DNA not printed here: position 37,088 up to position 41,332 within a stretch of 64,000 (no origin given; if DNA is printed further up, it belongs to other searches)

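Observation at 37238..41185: Secreted chimera of an S8 protease and a SpoIID-like peptidoglycan-remodelling domain, carrying very young internal duplications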

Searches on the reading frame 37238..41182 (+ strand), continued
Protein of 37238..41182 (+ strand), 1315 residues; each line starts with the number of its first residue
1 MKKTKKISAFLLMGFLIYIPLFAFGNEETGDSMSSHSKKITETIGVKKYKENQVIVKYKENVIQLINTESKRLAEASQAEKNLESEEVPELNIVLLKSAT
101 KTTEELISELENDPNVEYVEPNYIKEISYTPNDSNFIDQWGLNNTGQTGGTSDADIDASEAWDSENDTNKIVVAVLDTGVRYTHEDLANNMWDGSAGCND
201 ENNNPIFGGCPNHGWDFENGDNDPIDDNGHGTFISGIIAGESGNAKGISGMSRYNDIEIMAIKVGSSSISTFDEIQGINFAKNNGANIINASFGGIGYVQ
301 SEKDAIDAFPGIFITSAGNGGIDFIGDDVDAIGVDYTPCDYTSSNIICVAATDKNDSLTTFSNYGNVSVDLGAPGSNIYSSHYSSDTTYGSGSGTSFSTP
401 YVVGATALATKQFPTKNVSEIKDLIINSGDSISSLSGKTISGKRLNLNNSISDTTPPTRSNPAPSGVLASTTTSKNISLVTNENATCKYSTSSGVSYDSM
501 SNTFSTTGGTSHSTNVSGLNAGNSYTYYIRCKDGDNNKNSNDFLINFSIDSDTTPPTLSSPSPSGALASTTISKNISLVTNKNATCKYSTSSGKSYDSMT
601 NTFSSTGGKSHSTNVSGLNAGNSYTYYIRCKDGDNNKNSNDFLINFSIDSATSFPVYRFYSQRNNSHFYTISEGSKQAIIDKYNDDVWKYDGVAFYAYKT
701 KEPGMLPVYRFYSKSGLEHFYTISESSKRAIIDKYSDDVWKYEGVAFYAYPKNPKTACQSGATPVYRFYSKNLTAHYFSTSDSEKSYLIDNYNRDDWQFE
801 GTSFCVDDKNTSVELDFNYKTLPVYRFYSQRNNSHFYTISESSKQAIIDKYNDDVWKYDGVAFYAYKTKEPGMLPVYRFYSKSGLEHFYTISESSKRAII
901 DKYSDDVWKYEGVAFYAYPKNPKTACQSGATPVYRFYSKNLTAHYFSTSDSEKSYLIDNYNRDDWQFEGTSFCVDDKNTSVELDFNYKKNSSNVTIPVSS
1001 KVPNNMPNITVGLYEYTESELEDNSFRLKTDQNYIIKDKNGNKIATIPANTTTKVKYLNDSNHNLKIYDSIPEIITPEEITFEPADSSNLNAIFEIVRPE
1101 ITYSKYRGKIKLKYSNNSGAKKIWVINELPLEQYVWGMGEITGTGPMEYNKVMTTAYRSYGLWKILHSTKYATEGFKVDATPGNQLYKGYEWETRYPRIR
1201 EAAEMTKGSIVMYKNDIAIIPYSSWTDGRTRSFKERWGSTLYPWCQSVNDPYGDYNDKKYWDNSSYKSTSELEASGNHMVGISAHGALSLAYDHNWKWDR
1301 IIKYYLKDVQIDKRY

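Call 16: find_homologous_proteins(query=window:37238-41182:+, max_evalue=1e-10)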
Query window:37238-41182:+ (1315 aa): 2151 proteins with E <= 1e-10 among 8000 candidates; the best 120 are listed.
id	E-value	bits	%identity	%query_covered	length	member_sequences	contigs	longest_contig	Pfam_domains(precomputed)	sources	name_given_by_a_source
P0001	0.0e+0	3003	100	100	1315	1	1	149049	PF18885.7,PF22148.2,PF08486.16,PF00082.28,PF16656.12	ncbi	-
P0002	7.9e-158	545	39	61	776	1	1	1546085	PF18885.7,PF22148.2,PF00082.28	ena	-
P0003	6.4e-151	523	38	38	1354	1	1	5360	PF22148.2,PF25788.3,PF00041.28,PF00082.28,PF10179.16,PF16656.12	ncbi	ncbi:MAG: S8 family serine peptidase [Bacteroidota bacterium]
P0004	7.7e-143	496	42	31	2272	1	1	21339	PF13715.13,PF22148.2,PF20773.6,PF17802.8,PF13620.13,PF06119.20,PF22904.4,PF17210.10,PF00082.28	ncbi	ncbi:MAG: S8 family serine peptidase [Microcoleaceae cyanobacterium]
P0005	6.3e-134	466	50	27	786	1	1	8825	PF18885.7,PF22148.2,PF00082.28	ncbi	-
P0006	8.3e-133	463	42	26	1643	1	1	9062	PF19190.7,PF16132.12,PF22148.2,PF03160.21,PF00082.28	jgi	jgi:subtilisin family serine protease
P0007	8.4e-133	463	43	34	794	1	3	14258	PF18885.7,PF22148.2,PF13287.13,PF13290.14,PF00082.28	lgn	-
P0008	2.0e-132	461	34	66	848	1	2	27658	PF18885.7,PF22148.2,PF13287.13,PF13290.14,PF03412.22,PF00082.28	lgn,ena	-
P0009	4.5e-130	454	50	29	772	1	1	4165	PF18885.7,PF00082.28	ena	-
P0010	4.4e-127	444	49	28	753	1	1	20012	PF18885.7,PF22148.2,PF00082.28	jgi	jgi:subtilisin family serine protease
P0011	1.4e-122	429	53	31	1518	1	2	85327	PF22352.3,PF22148.2,PF17963.8,PF17892.8,PF17803.8,PF13860.13,PF05345.19,PF16184.12,PF00041.28,PF00082.28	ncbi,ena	ncbi:MAG: tandem-95 repeat protein [Patescibacteria group bacterium]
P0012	2.7e-122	428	37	31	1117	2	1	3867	PF22148.2,PF00801.27,PF00082.28,PF18911.7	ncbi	ncbi:MAG: hypothetical protein DME19_20385, partial [Verrucomicrobia bacterium]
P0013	2.2e-115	405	48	34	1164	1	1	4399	PF22148.2,PF00395.26,PF00082.28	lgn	-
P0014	5.5e-115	404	37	32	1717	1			PF22352.3,PF22148.2,PF00801.27,PF03160.21,PF00082.28,PF18911.7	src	-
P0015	8.2e-114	400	41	46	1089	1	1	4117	PF22148.2,PF00395.26,PF00082.28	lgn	-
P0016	2.3e-113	398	52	18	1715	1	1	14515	PF07523.19,PF16403.12,PF00082.28,PF17936.8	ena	-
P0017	4.6e-111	391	50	30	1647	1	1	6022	PF13229.13,PF22148.2,PF00932.26,PF00041.28,PF00082.28,PF05048.20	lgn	-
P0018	4.4e-110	387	53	26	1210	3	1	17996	PF13287.13,PF13290.14,PF00082.28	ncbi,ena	-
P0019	1.8e-109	385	38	27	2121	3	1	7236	PF22148.2,PF00801.27,PF01483.28,PF00082.28,PF18911.7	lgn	-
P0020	1.3e-107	379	50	30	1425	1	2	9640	PF13229.13,PF00932.26,PF00041.28,PF00082.28,PF05048.20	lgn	-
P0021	2.4e-106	375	52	26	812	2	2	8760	PF22148.2,PF13287.13,PF13290.14,PF00082.28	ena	-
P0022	2.4e-105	372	42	43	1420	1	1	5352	PF22148.2,PF18981.7,PF13205.13,PF16403.12,PF00082.28,PF19077.7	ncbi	-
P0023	4.2e-105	371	55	25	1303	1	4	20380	PF22148.2,PF02494.23,PF17803.8,PF00082.28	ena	-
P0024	9.9e-105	370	47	31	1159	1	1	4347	PF22148.2,PF00395.26,PF00082.28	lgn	-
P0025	2.3e-104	368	52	25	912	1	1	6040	PF22148.2,PF13287.13,PF13290.14,PF00082.28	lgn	-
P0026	2.6e-104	368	50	26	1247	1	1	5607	PF22148.2,PF00395.26,PF00082.28,PF16656.12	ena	-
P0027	2.6e-104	368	43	30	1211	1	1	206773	PF16403.12,PF00082.28,PF19077.7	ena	-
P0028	4.7e-103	364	34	57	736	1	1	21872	PF18885.7,PF22148.2,PF00963.25,PF00082.28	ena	-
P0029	6.3e-101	357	44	26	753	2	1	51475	PF18885.7,PF22148.2,PF00082.28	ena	-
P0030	9.5e-100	353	47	31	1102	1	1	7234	PF22148.2,PF00395.26,PF00082.28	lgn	-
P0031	4.9e-99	351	49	25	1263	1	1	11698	PF22148.2,PF00395.26,PF00082.28,PF16656.12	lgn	-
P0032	1.3e-98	349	41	40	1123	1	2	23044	PF22148.2,PF13287.13,PF13290.14,PF00082.28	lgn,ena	-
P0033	1.3e-97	346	47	30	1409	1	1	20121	PF01839.30,PF07495.20,PF22352.3,PF22148.2,PF00801.27,PF13517.13,PF00082.28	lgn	-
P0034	7.5e-96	340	46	27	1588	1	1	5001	PF17963.8,PF17892.8,PF17803.8,PF16184.12,PF00041.28,PF00082.28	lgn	-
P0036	1.3e-95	339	49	26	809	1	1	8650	PF22148.2,PF13620.13,PF00082.28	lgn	-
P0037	2.5e-95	338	36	46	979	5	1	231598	PF22148.2,PF00082.28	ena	-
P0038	3.5e-94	335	45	27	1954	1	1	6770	PF22148.2,PF00082.28,PF19077.7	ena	-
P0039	1.4e-93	333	46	35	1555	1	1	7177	PF22148.2,PF18981.7,PF13205.13,PF02494.23,PF16403.12,PF00082.28,PF19077.7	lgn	-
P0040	2.1e-93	332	46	31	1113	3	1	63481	PF22148.2,PF13287.13,PF13290.14,PF00082.28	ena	-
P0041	1.7e-92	329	42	26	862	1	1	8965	PF18885.7,PF22148.2,PF00082.28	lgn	-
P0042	1.1e-91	326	48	26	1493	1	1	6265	PF12733.14,PF22148.2,PF17963.8,PF17892.8,PF00041.28,PF00082.28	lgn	-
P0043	1.8e-90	322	49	25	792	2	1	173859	PF22148.2,PF16410.11,PF00082.28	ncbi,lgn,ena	ncbi:MAG: S8 family serine peptidase [Candidatus Paceibacterota bacterium]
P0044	4.2e-90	321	51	25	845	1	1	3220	PF22148.2,PF00404.25,PF16403.12,PF00082.28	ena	-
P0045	1.8e-88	316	48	25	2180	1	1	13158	PF12733.14,PF22148.2,PF17963.8,PF17892.8,PF00041.28,PF00082.28,PF19077.7,PF16656.12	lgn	-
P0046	5.9e-88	314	47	26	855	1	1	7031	PF22148.2,PF00082.28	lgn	-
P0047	9.5e-88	313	47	25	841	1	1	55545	PF22148.2,PF13620.13,PF17210.10,PF00082.28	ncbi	ncbi:MAG: S8 family serine peptidase [bacterium]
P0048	1.6e-87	313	46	31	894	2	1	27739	PF22148.2,PF00395.26,PF00082.28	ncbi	-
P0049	3.9e-86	308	47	25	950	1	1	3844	PF22148.2,PF16410.11,PF13620.13,PF17210.10,PF00082.28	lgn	-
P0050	5.2e-86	308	47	31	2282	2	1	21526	PF13715.13,PF22148.2,PF00932.26,PF23194.2,PF07210.19,PF13620.13,PF22904.4,PF00041.28,PF00082.28,PF16656.12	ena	-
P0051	7.4e-86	307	41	26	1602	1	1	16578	PF19190.7,PF22148.2,PF00082.28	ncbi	-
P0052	8.1e-86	307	45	32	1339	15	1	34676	PF22148.2,PF14339.13,PF17210.10,PF00353.26,PF00082.28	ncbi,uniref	ncbi:MAG: S8 family serine peptidase [Coleofasciculus sp. A1-SPW-01]|uniref:S8 family serine peptida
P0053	8.5e-86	307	46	32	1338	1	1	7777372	PF22148.2,PF14339.13,PF17210.10,PF00353.26,PF00082.28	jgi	jgi:subtilisin family serine protease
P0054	9.5e-85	303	43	30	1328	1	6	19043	PF22148.2,PF00082.28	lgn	-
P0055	1.1e-84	303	43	25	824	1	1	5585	PF22148.2,PF00395.26,PF00082.28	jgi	jgi:subtilisin family serine protease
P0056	1.2e-84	303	45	32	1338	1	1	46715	PF22148.2,PF14339.13,PF17210.10,PF00353.26,PF00082.28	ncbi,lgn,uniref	ncbi:MAG: S8 family serine peptidase [Coleofasciculus chthonoplastes F3-SA18-01]|uniref:S8 family se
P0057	1.2e-84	303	45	32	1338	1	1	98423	PF22148.2,PF14339.13,PF17210.10,PF00353.26,PF00082.28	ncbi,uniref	ncbi:S8 family serine peptidase [Coleofasciculus chthonoplastes]|uniref:S8 family serine peptidase n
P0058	1.7e-84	303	48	26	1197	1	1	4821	PF22148.2,PF07523.19,PF16403.12,PF00082.28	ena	-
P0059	1.3e-83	300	41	35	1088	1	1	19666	PF22148.2,PF13750.13,PF00082.28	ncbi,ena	-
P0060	3.4e-83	298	48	25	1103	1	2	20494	PF22148.2,PF00082.28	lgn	-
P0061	1.1e-82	297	40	34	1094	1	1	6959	PF22148.2,PF00082.28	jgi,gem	-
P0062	1.8e-82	296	48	25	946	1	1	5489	PF22148.2,PF13287.13,PF00082.28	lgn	-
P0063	1.9e-82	296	45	31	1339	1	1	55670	PF22148.2,PF14339.13,PF17210.10,PF00353.26,PF00082.28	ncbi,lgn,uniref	ncbi:S8 family serine peptidase [Coleofasciculus sp. F4-SAH-05]|uniref:S8 family serine peptidase n=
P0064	5.2e-82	294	44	34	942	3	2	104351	PF22148.2,PF01471.24,PF00082.28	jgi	-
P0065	5.8e-82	294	41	38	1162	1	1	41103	PF22148.2,PF13205.13,PF00082.28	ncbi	-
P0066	5.8e-82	294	45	31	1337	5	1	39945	PF22148.2,PF14339.13,PF17210.10,PF00353.26,PF00082.28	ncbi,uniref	ncbi:S8 family serine peptidase [Coleofasciculus sp.]|uniref:S8 family serine peptidase n=1 Tax=Cole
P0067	1.1e-81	293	43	31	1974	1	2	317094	PF25059.2,PF25788.3,PF09136.17,PF00041.28,PF00082.28,PF16656.12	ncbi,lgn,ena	-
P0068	1.4e-81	293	45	25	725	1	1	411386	PF22148.2,PF00082.28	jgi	jgi:subtilisin family serine protease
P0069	1.6e-81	293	38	37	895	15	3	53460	PF22148.2,PF00404.25,PF13620.13,PF06119.20,PF22904.4,PF00082.28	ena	-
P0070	2.8e-81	292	47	25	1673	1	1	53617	PF22148.2,PF00404.25,PF02494.23,PF16403.12,PF22243.3,PF00082.28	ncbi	-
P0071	3.7e-81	292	34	37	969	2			PF22148.2,PF00801.27,PF00082.28,PF18911.7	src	-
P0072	3.7e-81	291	44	26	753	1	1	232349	PF22148.2,PF00082.28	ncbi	-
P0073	5.8e-81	291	38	37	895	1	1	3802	PF22148.2,PF00404.25,PF13620.13,PF06119.20,PF22904.4,PF00082.28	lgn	-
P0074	6.5e-81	291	47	25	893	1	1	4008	PF22148.2,PF13620.13,PF17210.10,PF00082.28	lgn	-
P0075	1.1e-80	290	41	32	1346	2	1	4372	PF13205.13,PF21254.4,PF00082.28,PF04234.19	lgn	-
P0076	2.2e-80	289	45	26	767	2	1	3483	PF22148.2,PF00082.28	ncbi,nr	ncbi:MAG: S8 family serine peptidase, partial [Candidatus Gastranaerophilales bacterium]|nr:S8 famil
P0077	2.6e-80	289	40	35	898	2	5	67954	PF22073.3,PF22148.2,PF15780.12,PF07610.18,PF24507.2,PF12371.15,PF22544.3,PF00082.28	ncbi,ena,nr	ncbi:thermophilic serine proteinase precursor [bacterium BMS3Abin06]|nr:thermophilic serine proteina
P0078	3.1e-80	288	38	37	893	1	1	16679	PF22148.2,PF00404.25,PF14686.13,PF13620.13,PF06119.20,PF00082.28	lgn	-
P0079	4.5e-80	288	42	32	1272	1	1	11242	PF22148.2,PF13620.13,PF06119.20,PF17210.10,PF00082.28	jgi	jgi:subtilisin family serine protease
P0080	4.6e-80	288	45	26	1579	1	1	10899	PF22148.2,PF07648.21,PF00082.28,PF00050.27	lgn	-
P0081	5.2e-80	288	47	25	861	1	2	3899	PF22148.2,PF13517.13,PF00082.28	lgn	-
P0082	6.6e-80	287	42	31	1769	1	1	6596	PF13715.13,PF22148.2,PF17802.8,PF00775.28,PF13620.13,PF22904.4,PF17210.10,PF00353.26,PF00082.28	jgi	jgi:subtilisin family serine protease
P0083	6.9e-80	287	40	25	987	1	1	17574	PF18885.7,PF22148.2,PF17963.8,PF17892.8,PF17803.8,PF00082.28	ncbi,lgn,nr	ncbi:MAG: tandem-95 repeat protein [Actinobacteria bacterium]|nr:tandem-95 repeat protein [Actinomyc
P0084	9.5e-80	287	46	27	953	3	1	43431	PF22148.2,PF13620.13,PF17210.10,PF00082.28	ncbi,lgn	ncbi:MAG: S8 family serine peptidase [Candidatus Paceibacterota bacterium]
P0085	1.1e-79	287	38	37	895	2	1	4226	PF22148.2,PF00404.25,PF13620.13,PF06119.20,PF22904.4,PF00082.28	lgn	-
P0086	1.6e-79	286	39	31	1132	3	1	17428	PF08548.18,PF22148.2,PF01483.28,PF00353.26,PF00082.28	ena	-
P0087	2.1e-79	286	43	31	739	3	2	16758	PF22148.2,PF16403.12,PF01471.24,PF00082.28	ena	-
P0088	6.0e-79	284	38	37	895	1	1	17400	PF22148.2,PF00404.25,PF14686.13,PF13620.13,PF06119.20,PF00082.28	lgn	-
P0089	8.7e-79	284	38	39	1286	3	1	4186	PF00082.28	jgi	-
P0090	1.6e-78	283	45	27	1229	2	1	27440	PF22148.2,PF00082.28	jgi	jgi:subtilisin family serine protease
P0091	2.8e-78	282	38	33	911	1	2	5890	PF21027.4,PF22352.3,PF22148.2,PF00801.27,PF00082.28,PF18911.7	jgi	jgi:subtilisin family serine protease/PKD repeat protein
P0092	3.8e-78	282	42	31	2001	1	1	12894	PF22148.2,PF00041.28,PF00082.28,PF16656.12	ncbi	-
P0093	5.2e-78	281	42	31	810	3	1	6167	PF26182.1,PF22148.2,PF21461.4,PF25354.2,PF02368.25,PF06832.19,PF26918.1,PF00082.28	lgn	-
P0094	1.6e-77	279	42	31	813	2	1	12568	PF22352.3,PF22148.2,PF00801.27,PF00082.28,PF18911.7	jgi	jgi:subtilisin family serine protease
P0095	2.7e-77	279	42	31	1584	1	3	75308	PF13715.13,PF22148.2,PF03160.21,PF17802.8,PF13620.13,PF22904.4,PF17210.10,PF00353.26,PF00082.28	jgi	jgi:subtilisin family serine protease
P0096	3.1e-77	278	43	31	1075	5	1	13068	PF22148.2,PF13620.13,PF06119.20,PF17210.10,PF00353.26,PF00082.28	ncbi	ncbi:MAG TPA: S8 family serine peptidase [Chroococcales cyanobacterium]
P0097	5.3e-77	278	39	34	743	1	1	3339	PF02412.24,PF22148.2,PF00404.25,PF00082.28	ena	-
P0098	6.2e-77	277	37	39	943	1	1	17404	PF22352.3,PF22148.2,PF00801.27,PF00041.28,PF00082.28,PF18911.7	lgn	-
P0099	7.6e-77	277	41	33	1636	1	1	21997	PF22073.3,PF22148.2,PF15780.12,PF07610.18,PF17802.8,PF13620.13,PF22904.4,PF17210.10,PF22544.3,PF00082.28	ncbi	-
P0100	1.1e-76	277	38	39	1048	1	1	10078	PF22148.2,PF17957.8,PF13750.13,PF00041.28,PF00082.28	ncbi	-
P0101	1.4e-76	276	43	30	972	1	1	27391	PF21027.4,PF22352.3,PF22148.2,PF00801.27,PF00082.28,PF18911.7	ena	-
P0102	1.5e-76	276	43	25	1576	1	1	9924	PF22148.2,PF16410.11,PF16403.12,PF20578.5,PF01471.24,PF00082.28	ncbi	-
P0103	1.7e-76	276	41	32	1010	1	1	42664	PF22148.2,PF00629.31,PF00082.28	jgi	jgi:hypothetical protein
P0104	2.3e-76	276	41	35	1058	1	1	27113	PF21027.4,PF22352.3,PF22148.2,PF00801.27,PF20773.6,PF00041.28,PF00082.28,PF18911.7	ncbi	ncbi:MAG: S8 family serine peptidase [bacterium]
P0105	2.8e-76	275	39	35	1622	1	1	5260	PF22148.2,PF15780.12,PF22544.3,PF00041.28,PF00082.28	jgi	jgi:subtilisin family serine protease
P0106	2.9e-76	275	41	31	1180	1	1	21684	PF16132.12,PF22148.2,PF03160.21,PF17210.10,PF01483.28,PF00082.28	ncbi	ncbi:MAG: S8 family serine peptidase [Crinalium sp.]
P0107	3.6e-76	275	38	37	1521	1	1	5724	PF22148.2,PF16116.11,PF07705.18,PF00082.28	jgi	-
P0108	4.2e-76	275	42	31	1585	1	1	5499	PF13715.13,PF22148.2,PF03160.21,PF17802.8,PF13620.13,PF22904.4,PF17210.10,PF00353.26,PF00082.28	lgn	-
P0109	4.5e-76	275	40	32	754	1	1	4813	PF01483.28,PF00082.28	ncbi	-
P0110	6.7e-76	274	46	25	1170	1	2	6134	PF12733.14,PF22148.2,PF00404.25,PF00082.28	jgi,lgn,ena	-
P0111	7.6e-76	274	47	25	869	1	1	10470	PF22148.2,PF13620.13,PF17210.10,PF00082.28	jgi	-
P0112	8.7e-76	274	42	25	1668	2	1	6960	PF22148.2,PF07648.21,PF00082.28,PF00050.27,PF19077.7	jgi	jgi:thermitase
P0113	9.3e-76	274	40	33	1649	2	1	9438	PF22148.2,PF13585.13,PF00963.25,PF18962.8,PF13860.13,PF22544.3,PF00082.28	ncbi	-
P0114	1.3e-75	273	42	31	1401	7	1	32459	PF13715.13,PF22148.2,PF17802.8,PF13620.13,PF22904.4,PF17210.10,PF01483.28,PF00353.26,PF00082.28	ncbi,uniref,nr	ncbi:S8 family serine peptidase [Argonema antarcticum]|uniref:S8 family serine peptidase n=1 Tax=Arg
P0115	1.8e-75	273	39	32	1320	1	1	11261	PF22148.2,PF13385.14,PF00082.28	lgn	-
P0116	2.7e-75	272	42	29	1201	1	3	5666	PF22148.2,PF16410.11,PF02494.23,PF16403.12,PF01471.24,PF00082.28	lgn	-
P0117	2.9e-75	272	42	32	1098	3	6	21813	PF22148.2,PF02018.24,PF13620.13,PF06119.20,PF17210.10,PF00082.28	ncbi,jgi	jgi:subtilisin family serine protease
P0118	4.2e-75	271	43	27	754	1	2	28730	PF22148.2,PF00082.28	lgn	-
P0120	4.9e-75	271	40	31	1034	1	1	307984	PF00082.28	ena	-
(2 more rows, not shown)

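Call 17: list_cluster_members(proteins=[P0001, P0002])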
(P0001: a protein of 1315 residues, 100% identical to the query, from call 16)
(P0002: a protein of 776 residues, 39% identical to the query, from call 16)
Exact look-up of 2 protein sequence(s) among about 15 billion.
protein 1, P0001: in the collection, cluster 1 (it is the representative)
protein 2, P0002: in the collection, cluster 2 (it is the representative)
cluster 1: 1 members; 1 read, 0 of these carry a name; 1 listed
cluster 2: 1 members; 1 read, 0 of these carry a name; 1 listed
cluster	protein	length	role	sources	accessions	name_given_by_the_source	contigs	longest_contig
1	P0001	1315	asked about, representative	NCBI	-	-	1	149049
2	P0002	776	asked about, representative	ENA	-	-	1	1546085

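Call 18: find_encoding_contigs(protein=P0001, flank=2000, max_places=3)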
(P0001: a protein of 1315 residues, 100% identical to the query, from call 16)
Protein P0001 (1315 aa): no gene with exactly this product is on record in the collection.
